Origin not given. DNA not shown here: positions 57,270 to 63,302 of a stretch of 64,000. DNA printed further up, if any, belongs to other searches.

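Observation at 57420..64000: Giant M48-peptidase / TerB / DUF4011 / Upf1-like SF1 helicase / endonuclease-fold fusion protein, translationally coupled to a membrane protein: candidate defence or DNA-surveillance module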

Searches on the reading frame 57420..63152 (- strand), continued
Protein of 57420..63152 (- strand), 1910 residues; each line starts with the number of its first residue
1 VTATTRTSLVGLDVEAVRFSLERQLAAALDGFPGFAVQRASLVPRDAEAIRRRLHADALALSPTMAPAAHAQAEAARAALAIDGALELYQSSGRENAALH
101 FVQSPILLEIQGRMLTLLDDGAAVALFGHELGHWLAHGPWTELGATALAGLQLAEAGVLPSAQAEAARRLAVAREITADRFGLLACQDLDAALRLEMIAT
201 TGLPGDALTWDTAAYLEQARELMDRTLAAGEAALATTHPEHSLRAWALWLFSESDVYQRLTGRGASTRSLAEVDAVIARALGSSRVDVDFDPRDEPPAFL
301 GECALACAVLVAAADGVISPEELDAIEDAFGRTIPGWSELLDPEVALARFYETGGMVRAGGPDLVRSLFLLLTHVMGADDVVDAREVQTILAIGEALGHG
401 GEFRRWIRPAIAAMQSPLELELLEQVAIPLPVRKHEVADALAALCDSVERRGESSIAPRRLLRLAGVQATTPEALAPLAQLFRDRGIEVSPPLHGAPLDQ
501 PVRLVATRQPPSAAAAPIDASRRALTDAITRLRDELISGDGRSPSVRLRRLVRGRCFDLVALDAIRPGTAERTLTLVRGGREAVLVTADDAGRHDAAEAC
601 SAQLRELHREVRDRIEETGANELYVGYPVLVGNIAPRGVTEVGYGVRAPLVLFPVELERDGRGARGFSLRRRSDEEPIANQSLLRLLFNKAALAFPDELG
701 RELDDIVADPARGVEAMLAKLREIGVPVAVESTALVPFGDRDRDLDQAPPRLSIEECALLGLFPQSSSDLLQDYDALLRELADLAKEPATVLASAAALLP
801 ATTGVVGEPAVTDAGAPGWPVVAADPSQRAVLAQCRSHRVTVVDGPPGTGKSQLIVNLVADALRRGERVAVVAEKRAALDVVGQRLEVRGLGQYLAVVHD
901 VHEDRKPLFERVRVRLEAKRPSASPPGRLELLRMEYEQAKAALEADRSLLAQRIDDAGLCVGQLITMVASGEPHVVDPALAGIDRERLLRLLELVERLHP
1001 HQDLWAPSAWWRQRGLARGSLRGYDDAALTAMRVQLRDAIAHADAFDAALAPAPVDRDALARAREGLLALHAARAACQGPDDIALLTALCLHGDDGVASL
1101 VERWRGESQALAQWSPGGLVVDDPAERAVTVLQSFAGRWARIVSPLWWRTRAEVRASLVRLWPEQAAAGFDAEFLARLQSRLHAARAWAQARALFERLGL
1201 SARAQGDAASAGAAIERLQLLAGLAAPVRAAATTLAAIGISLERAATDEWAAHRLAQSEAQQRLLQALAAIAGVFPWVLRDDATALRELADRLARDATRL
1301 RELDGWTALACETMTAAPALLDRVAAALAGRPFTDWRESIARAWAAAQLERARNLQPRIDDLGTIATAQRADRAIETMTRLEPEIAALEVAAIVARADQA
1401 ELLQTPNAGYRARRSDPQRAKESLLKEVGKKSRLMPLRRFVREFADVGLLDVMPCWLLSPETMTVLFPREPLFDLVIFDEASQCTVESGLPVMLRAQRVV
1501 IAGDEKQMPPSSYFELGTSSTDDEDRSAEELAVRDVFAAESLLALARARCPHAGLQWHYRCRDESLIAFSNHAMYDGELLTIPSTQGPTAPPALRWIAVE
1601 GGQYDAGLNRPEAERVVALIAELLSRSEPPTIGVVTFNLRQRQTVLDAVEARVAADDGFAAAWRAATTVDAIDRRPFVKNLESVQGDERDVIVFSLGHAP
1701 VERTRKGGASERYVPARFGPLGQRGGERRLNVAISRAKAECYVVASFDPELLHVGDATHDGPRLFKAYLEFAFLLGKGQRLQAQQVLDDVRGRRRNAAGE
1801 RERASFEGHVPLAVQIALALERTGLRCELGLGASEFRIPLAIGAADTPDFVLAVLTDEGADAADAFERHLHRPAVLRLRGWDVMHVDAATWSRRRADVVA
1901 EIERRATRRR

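Call 13: find_homologous_proteins(query=window:57423-63152:-, max_evalue=1e-10)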
Query window:57423-63152:- (1910 aa): 214 proteins with E <= 1e-10 among 8000 candidates; the best 120 are listed.
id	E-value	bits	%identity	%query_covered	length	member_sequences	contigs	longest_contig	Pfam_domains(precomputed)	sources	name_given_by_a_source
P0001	0.0e+0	4093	99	100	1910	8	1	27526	PF13195.12,PF13087.13,PF13086.13,PF13604.13,PF13245.13,PF18741.8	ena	-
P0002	0.0e+0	3586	87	100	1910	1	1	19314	PF13195.12,PF13087.13,PF13086.13,PF13604.13,PF13245.13,PF18741.8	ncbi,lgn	-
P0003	0.0e+0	2792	69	99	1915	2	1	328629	PF13195.12,PF13087.13,PF13086.13,PF13604.13,PF13245.13,PF18741.8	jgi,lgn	jgi:RecA/RadA recombinase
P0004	0.0e+0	2705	67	100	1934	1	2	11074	PF13195.12,PF13087.13,PF13086.13,PF13604.13,PF13245.13,PF18741.8,PF13481.13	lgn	-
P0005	0.0e+0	2522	64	99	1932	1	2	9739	PF13195.12,PF13087.13,PF13086.13,PF13604.13,PF13245.13,PF18741.8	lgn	-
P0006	0.0e+0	2485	64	100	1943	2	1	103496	PF13195.12,PF13087.13,PF13086.13,PF13604.13,PF13245.13,PF18741.8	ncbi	-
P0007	0.0e+0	2436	62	99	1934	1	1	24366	PF13195.12,PF13087.13,PF13086.13,PF13604.13,PF13245.13,PF18741.8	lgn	-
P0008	0.0e+0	2395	61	100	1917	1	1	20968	PF13195.12,PF13087.13,PF13086.13,PF13604.13,PF18741.8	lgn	-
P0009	0.0e+0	2373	60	100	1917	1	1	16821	PF13195.12,PF13087.13,PF13086.13,PF13604.13,PF18741.8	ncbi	-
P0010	0.0e+0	2361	61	99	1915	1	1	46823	PF13195.12,PF13087.13,PF13086.13,PF13604.13,PF13245.13,PF18741.8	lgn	-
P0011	0.0e+0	2338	60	100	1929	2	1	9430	PF13195.12,PF13087.13,PF13086.13,PF13604.13,PF18741.8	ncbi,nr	ncbi:MAG: DUF4011 domain-containing protein [Deltaproteobacteria bacterium]|nr:DUF4011 domain-contai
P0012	0.0e+0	2326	60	99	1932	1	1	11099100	PF13195.12,PF13087.13,PF13086.13,PF13604.13,PF18741.8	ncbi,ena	-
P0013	0.0e+0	2307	60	99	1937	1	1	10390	PF13195.12,PF13087.13,PF13086.13,PF13604.13,PF18741.8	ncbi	-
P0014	0.0e+0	2276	59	99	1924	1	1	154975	PF13195.12,PF13087.13,PF13086.13,PF13604.13,PF13245.13,PF18741.8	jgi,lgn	-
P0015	0.0e+0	2275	59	99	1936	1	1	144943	PF13195.12,PF13087.13,PF13086.13,PF13604.13,PF18741.8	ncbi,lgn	ncbi:MAG: AAA domain-containing protein [Myxococcota bacterium]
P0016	0.0e+0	2270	58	99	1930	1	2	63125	PF01435.25,PF13195.12,PF13087.13,PF13086.13,PF13604.13,PF13245.13,PF18741.8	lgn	-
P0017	0.0e+0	2269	60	100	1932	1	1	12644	PF13195.12,PF13087.13,PF13086.13,PF13604.13,PF13245.13,PF18741.8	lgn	-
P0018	0.0e+0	2266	58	100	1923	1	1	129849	PF13195.12,PF13087.13,PF05099.19,PF13086.13,PF13604.13,PF13245.13,PF18741.8,PF03308.23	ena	-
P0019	0.0e+0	2260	58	100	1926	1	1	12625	PF13195.12,PF13087.13,PF13086.13,PF13604.13,PF13245.13,PF18741.8,PF03308.23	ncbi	-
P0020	0.0e+0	2259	60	99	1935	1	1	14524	PF13195.12,PF13087.13,PF13086.13,PF13604.13,PF13245.13,PF18741.8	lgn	-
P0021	0.0e+0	2244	58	99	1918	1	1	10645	PF13195.12,PF13087.13,PF05099.19,PF13086.13,PF13604.13,PF13245.13,PF18741.8,PF03308.23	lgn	-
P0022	0.0e+0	2235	58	99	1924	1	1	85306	PF13195.12,PF13087.13,PF13086.13,PF13604.13,PF13245.13,PF18741.8,PF03308.23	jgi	jgi:RecA/RadA recombinase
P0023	0.0e+0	2228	58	98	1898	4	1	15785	PF13195.12,PF13087.13,PF05099.19,PF13086.13,PF13604.13,PF13245.13,PF18741.8,PF03308.23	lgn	-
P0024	0.0e+0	2196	57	99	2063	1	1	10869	PF13195.12,PF13087.13,PF13086.13,PF13604.13,PF18741.8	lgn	-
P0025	0.0e+0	2193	59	99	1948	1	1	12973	PF13195.12,PF13087.13,PF13086.13,PF13604.13,PF18741.8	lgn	-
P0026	0.0e+0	2183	57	100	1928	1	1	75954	PF13195.12,PF13087.13,PF13086.13,PF13604.13,PF13245.13,PF18741.8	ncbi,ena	-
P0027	0.0e+0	2097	54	99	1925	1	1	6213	PF01435.25,PF13195.12,PF13087.13,PF13086.13,PF13604.13,PF13245.13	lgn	-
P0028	0.0e+0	1945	53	99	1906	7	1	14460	PF13195.12,PF13087.13,PF13086.13,PF13604.13,PF13245.13,PF18741.8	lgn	-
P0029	0.0e+0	1931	53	99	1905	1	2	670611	PF13195.12,PF13087.13,PF13086.13,PF13604.13,PF13245.13,PF18741.8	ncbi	ncbi:MAG: AAA domain-containing protein [Nannocystales bacterium]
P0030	0.0e+0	1930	53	99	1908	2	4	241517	PF13195.12,PF13087.13,PF13086.13,PF13604.13,PF13245.13,PF18741.8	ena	-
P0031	0.0e+0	1904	54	99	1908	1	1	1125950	PF13195.12,PF13087.13,PF13086.13,PF13604.13,PF13245.13,PF18741.8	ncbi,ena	-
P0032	0.0e+0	1770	50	98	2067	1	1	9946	PF01435.25,PF13195.12,PF13087.13,PF13086.13,PF13604.13,PF18741.8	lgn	-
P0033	0.0e+0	1738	48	98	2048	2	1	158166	PF13195.12,PF13087.13,PF13086.13,PF13604.13,PF13245.13,PF18741.8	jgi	jgi:RecA/RadA recombinase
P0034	0.0e+0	1733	49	99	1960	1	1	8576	PF13195.12,PF13087.13,PF13086.13,PF18741.8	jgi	jgi:hypothetical protein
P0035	0.0e+0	1730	49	98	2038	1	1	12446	PF01435.25,PF13195.12,PF13087.13,PF13086.13,PF13604.13,PF18741.8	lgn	-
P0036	0.0e+0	1707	50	99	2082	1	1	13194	PF13195.12,PF13087.13,PF13086.13,PF13604.13,PF13245.13,PF18741.8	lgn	-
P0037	0.0e+0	1685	47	99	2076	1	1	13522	PF13195.12,PF13087.13,PF13086.13,PF18741.8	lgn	-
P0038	0.0e+0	1671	47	99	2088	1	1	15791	PF13195.12,PF13087.13,PF13086.13,PF13245.13,PF18741.8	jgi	jgi:hypothetical protein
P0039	0.0e+0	1655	47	99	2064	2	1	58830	PF13195.12,PF13087.13,PF13086.13,PF18741.8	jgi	-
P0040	0.0e+0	1648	47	99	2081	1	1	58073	PF13195.12,PF13087.13,PF13086.13,PF18741.8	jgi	jgi:hypothetical protein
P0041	0.0e+0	1639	47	99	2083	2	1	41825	PF13195.12,PF13087.13,PF13086.13,PF18741.8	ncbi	ncbi:MAG: hypothetical protein RL685_474 [Pseudomonadota bacterium]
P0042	0.0e+0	1622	49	41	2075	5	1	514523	PF01435.25,PF13195.12,PF13087.13,PF13086.13,PF13604.13,PF13245.13,PF18741.8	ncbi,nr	ncbi:MAG: DUF4011 domain-containing protein [Sandaracinaceae bacterium]|nr:DUF4011 domain-containing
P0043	0.0e+0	1608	47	100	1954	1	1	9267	PF01435.25,PF13195.12,PF13087.13,PF13086.13,PF13604.13,PF13245.13,PF18741.8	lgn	-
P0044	0.0e+0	1598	46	100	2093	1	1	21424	PF13195.12,PF13087.13,PF13086.13,PF13245.13,PF18741.8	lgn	-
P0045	0.0e+0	1596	47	99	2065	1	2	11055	PF13195.12,PF13087.13,PF05099.19,PF13086.13,PF18741.8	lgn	-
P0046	0.0e+0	1586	46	99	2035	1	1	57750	PF13195.12,PF13087.13,PF05099.19,PF13086.13,PF13604.13,PF18741.8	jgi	jgi:tellurite resistance protein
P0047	0.0e+0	1583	46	100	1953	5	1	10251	PF01435.25,PF13195.12,PF13087.13,PF13086.13,PF13604.13,PF13245.13,PF18741.8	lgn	-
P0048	0.0e+0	1575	46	99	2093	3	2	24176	PF01435.25,PF13195.12,PF13087.13,PF13086.13,PF13604.13,PF13245.13,PF18741.8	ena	-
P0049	0.0e+0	1571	47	99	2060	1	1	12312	PF13195.12,PF13087.13,PF13086.13,PF13604.13,PF13245.13,PF18741.8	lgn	-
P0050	0.0e+0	1566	60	30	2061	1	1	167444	PF13195.12,PF13087.13,PF05099.19,PF13086.13,PF13604.13,PF18741.8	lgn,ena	-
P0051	0.0e+0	1561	47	99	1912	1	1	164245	PF13195.12,PF13087.13,PF13086.13,PF13604.13,PF13245.13,PF18741.8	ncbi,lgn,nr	ncbi:MAG: DUF4011 domain-containing protein [Deltaproteobacteria bacterium]|nr:DUF4011 domain-contai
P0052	0.0e+0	1550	48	53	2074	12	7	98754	PF13195.12,PF13087.13,PF13086.13,PF13245.13,PF18741.8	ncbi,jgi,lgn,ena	jgi:hypothetical protein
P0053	0.0e+0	1546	47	100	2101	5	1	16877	PF13195.12,PF13087.13,PF13086.13,PF13245.13,PF18741.8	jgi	jgi:AAA domain/Protein of unknown function (DUF4011)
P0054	0.0e+0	1542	48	100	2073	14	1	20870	PF13195.12,PF13087.13,PF13086.13,PF13604.13,PF18741.8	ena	-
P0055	0.0e+0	1542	46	99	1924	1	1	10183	PF13195.12,PF13087.13,PF13086.13,PF13604.13,PF13245.13,PF18741.8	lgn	-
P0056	0.0e+0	1541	45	99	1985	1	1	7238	PF13195.12,PF13087.13,PF13086.13,PF13604.13,PF18741.8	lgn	-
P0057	0.0e+0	1541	48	99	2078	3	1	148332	PF13195.12,PF13087.13,PF13086.13,PF13604.13,PF13245.13,PF18741.8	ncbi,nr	ncbi:MAG: DUF4011 domain-containing protein [Kofleriaceae bacterium]|nr:DUF4011 domain-containing pr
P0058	0.0e+0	1537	47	99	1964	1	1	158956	PF13195.12,PF13087.13,PF13086.13,PF13604.13,PF13245.13,PF18741.8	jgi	jgi:RecA/RadA recombinase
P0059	0.0e+0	1534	48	99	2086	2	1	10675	PF13195.12,PF13087.13,PF05099.19,PF13086.13,PF13604.13,PF13245.13,PF18741.8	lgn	-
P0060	0.0e+0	1530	46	99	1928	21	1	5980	PF01435.25,PF13195.12,PF13087.13,PF13086.13,PF13604.13,PF13245.13,PF18741.8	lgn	-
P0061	0.0e+0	1516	46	99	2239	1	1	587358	PF13195.12,PF13087.13,PF00929.32,PF13086.13,PF13604.13,PF18741.8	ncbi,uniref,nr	ncbi:exonuclease domain-containing protein [Nannocystis sp. ILAH1]|uniref:exonuclease domain-contain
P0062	0.0e+0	1515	46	99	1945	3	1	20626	PF13195.12,PF13087.13,PF13086.13,PF18741.8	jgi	jgi:hypothetical protein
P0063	0.0e+0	1513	46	99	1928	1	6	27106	PF13195.12,PF13087.13,PF13086.13,PF18741.8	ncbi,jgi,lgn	-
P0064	0.0e+0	1511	45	99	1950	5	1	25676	PF01435.25,PF13195.12,PF13087.13,PF13086.13,PF18741.8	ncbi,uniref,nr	ncbi:AAA domain-containing protein [Polyangium fumosum]|uniref:DUF4011 domain-containing protein n=1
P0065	0.0e+0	1506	46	99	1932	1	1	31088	PF13195.12,PF13087.13,PF05099.19,PF13086.13,PF18741.8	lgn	-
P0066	0.0e+0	1500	45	99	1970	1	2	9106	PF13195.12,PF13087.13,PF13086.13,PF13604.13,PF18741.8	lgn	-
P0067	0.0e+0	1495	46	99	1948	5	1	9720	PF13195.12,PF13087.13,PF13086.13,PF18741.8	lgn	-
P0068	0.0e+0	1492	46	99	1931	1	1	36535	PF13195.12,PF13087.13,PF13086.13,PF13604.13,PF13245.13,PF18741.8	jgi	-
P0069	0.0e+0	1487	47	40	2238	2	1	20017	PF13195.12,PF13087.13,PF00929.32,PF13086.13,PF13604.13,PF18741.8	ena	-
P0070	0.0e+0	1477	47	52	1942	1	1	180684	PF13195.12,PF13087.13,PF13086.13,PF13245.13,PF18741.8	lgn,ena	-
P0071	0.0e+0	1470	44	100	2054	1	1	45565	PF01435.25,PF13195.12,PF13087.13,PF05099.19,PF13086.13,PF25863.1,PF18741.8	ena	-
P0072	0.0e+0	1454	44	99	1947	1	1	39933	PF13195.12,PF13087.13,PF05099.19,PF13086.13,PF13604.13,PF18741.8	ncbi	-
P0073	0.0e+0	1451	45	100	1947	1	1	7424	PF01435.25,PF13195.12,PF13087.13,PF13086.13,PF13245.13,PF18741.8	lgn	-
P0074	0.0e+0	1450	46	96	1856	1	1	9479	PF13195.12,PF13087.13,PF13086.13,PF13604.13,PF13245.13,PF18741.8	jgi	jgi:hypothetical protein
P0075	0.0e+0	1448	46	99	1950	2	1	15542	PF13195.12,PF13087.13,PF13086.13,PF13604.13,PF13245.13,PF18741.8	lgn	-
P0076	0.0e+0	1433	45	98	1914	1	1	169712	PF13195.12,PF13087.13,PF13086.13,PF13604.13,PF18741.8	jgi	-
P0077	0.0e+0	1430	46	99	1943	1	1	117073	PF13195.12,PF13087.13,PF13086.13,PF18741.8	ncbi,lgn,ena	-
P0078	0.0e+0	1429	43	99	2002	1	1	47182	PF13087.13,PF05099.19,PF13086.13,PF13245.13,PF18741.8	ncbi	-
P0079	0.0e+0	1429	45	99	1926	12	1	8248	PF13195.12,PF13087.13,PF13086.13,PF13245.13,PF18741.8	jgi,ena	jgi:hypothetical protein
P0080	0.0e+0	1423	44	99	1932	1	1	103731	PF01435.25,PF13195.12,PF13087.13,PF13086.13,PF18741.8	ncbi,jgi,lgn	-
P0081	0.0e+0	1421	44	99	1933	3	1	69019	PF01435.25,PF13195.12,PF13087.13,PF05099.19,PF13086.13,PF18741.8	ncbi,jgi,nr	ncbi:MAG: AAA domain-containing protein [Gammaproteobacteria bacterium]|nr:AAA domain-containing pro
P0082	0.0e+0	1412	44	99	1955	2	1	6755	PF13195.12,PF13087.13,PF05099.19,PF13086.13,PF18741.8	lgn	-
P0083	0.0e+0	1406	44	99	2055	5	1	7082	PF01435.25,PF13195.12,PF13087.13,PF05099.19,PF13086.13,PF18741.8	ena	-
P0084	0.0e+0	1406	43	99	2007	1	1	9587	PF01435.25,PF13087.13,PF05099.19,PF13086.13,PF13604.13,PF18741.8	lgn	-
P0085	0.0e+0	1402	43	99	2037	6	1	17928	PF01435.25,PF13195.12,PF13087.13,PF13086.13,PF18741.8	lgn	-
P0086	0.0e+0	1400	41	64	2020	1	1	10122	PF01435.25,PF13195.12,PF13087.13,PF13086.13,PF18741.8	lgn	-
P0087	0.0e+0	1398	45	99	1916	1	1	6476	PF01435.25,PF13195.12,PF13087.13,PF05099.19,PF13086.13,PF18741.8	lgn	-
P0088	0.0e+0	1395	44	99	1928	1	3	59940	PF13195.12,PF13087.13,PF13086.13,PF13245.13,PF18741.8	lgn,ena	-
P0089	0.0e+0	1392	43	100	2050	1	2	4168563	PF13195.12,PF13087.13,PF13086.13,PF13245.13,PF18741.8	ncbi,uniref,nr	ncbi:AAA domain-containing protein [Denitratisoma oestradiolicum]|uniref:Uncharacterized protein n=1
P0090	0.0e+0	1388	43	59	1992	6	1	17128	PF01435.25,PF13195.12,PF13087.13,PF13086.13,PF18741.8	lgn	-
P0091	0.0e+0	1375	43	99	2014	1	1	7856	PF01435.25,PF13195.12,PF13087.13,PF13086.13,PF13604.13,PF13245.13,PF18741.8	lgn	-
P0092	0.0e+0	1371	42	99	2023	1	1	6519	PF13195.12,PF13087.13,PF13086.13,PF13604.13,PF13245.13,PF18741.8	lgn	-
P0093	0.0e+0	1365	44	97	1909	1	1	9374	PF13195.12,PF13087.13,PF13086.13,PF13245.13,PF18741.8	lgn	-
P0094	0.0e+0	1364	44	99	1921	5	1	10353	PF13195.12,PF13087.13,PF13086.13,PF18741.8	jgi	jgi:hypothetical protein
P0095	0.0e+0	1352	44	55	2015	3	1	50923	PF13087.13,PF13086.13,PF13604.13,PF13245.13,PF18741.8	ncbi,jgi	jgi:hypothetical protein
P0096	0.0e+0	1341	43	56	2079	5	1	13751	PF01435.25,PF13195.12,PF13087.13,PF13086.13,PF13604.13,PF13245.13,PF18741.8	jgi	jgi:hypothetical protein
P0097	0.0e+0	1340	43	99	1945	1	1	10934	PF13195.12,PF13087.13,PF13086.13,PF13604.13,PF13245.13,PF18741.8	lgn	-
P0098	0.0e+0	1338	43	99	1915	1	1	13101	PF13195.12,PF13087.13,PF13086.13,PF13604.13,PF18741.8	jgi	jgi:AAA domain/REase_MTES_1575/Protein of unknown function (DUF4011)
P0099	0.0e+0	1338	44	99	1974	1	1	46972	PF13195.12,PF13087.13,PF13086.13,PF13245.13,PF18741.8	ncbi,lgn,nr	ncbi:MAG: DUF4011 domain-containing protein [Deltaproteobacteria bacterium]|nr:DUF4011 domain-contai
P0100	0.0e+0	1335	43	98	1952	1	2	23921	PF13195.12,PF13087.13,PF13086.13,PF13604.13,PF13245.13,PF18741.8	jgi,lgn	jgi:RecA/RadA recombinase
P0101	0.0e+0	1329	45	48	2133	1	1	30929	PF13195.12,PF13087.13,PF13086.13,PF13604.13,PF13245.13,PF18741.8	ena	-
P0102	0.0e+0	1327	46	92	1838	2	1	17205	PF01435.25,PF13195.12,PF13087.13,PF13086.13,PF13245.13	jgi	-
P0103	0.0e+0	1326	42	62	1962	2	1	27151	PF13195.12,PF13087.13,PF13086.13,PF13604.13,PF13245.13,PF18741.8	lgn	-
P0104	0.0e+0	1324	43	97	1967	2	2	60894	PF13195.12,PF13087.13,PF13086.13,PF13245.13,PF18741.8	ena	-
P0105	0.0e+0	1323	41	58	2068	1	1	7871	PF01435.25,PF13195.12,PF13087.13,PF05099.19,PF13086.13,PF18741.8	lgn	-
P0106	0.0e+0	1323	44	99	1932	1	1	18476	PF13195.12,PF13087.13,PF13086.13,PF13604.13,PF13245.13,PF18741.8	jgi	jgi:hypothetical protein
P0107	0.0e+0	1320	43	99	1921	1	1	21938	PF13195.12,PF13087.13,PF13086.13,PF18741.8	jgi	jgi:hypothetical protein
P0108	0.0e+0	1320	44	99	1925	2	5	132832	PF13195.12,PF13087.13,PF13086.13,PF18741.8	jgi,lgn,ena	-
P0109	0.0e+0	1319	42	99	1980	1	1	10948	PF13195.12,PF13087.13,PF13086.13,PF18741.8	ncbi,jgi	ncbi:MAG: RecA/RadA recombinase [Cognaticolwellia sp.]|jgi:RecA/RadA recombinase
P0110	0.0e+0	1318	43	57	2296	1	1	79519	PF13195.12,PF13087.13,PF13086.13,PF13604.13,PF13245.13,PF18741.8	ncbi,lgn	ncbi:AAA domain-containing protein [Endothiovibrio diazotrophicus]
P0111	0.0e+0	1318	45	92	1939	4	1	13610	PF13195.12,PF13087.13,PF05099.19,PF13086.13,PF01443.25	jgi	jgi:hypothetical protein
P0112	0.0e+0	1315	43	99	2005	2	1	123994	PF13195.12,PF13087.13,PF13086.13,PF13245.13,PF18741.8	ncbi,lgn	-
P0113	0.0e+0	1314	43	99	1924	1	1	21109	PF13195.12,PF13087.13,PF13086.13,PF18741.8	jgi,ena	-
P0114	0.0e+0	1311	42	99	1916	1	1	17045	PF13195.12,PF13087.13,PF13086.13,PF13245.13,PF18741.8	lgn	-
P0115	0.0e+0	1309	43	97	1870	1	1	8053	PF13195.12,PF13087.13,PF13086.13,PF13604.13,PF13245.13,PF18741.8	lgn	-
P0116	0.0e+0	1308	42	99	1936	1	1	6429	PF13195.12,PF13087.13,PF13086.13,PF13604.13,PF13245.13,PF18741.8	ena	-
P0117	0.0e+0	1303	52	73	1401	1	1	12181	PF13195.12,PF13086.13,PF13604.13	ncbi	ncbi:MAG: DUF4011 domain-containing protein, partial [Myxococcota bacterium]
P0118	0.0e+0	1303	41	57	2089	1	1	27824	PF01435.25,PF13195.12,PF13087.13,PF05099.19,PF13086.13,PF13245.13,PF18741.8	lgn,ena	-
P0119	0.0e+0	1302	43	97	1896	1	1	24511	PF13195.12,PF13087.13,PF13086.13,PF18741.8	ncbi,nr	ncbi:MAG: DUF4011 domain-containing protein [Gammaproteobacteria bacterium]|nr:DUF4011 domain-contai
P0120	0.0e+0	1300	40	61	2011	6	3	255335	PF01435.25,PF13195.12,PF13087.13,PF05099.19,PF13086.13,PF13245.13,PF18741.8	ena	-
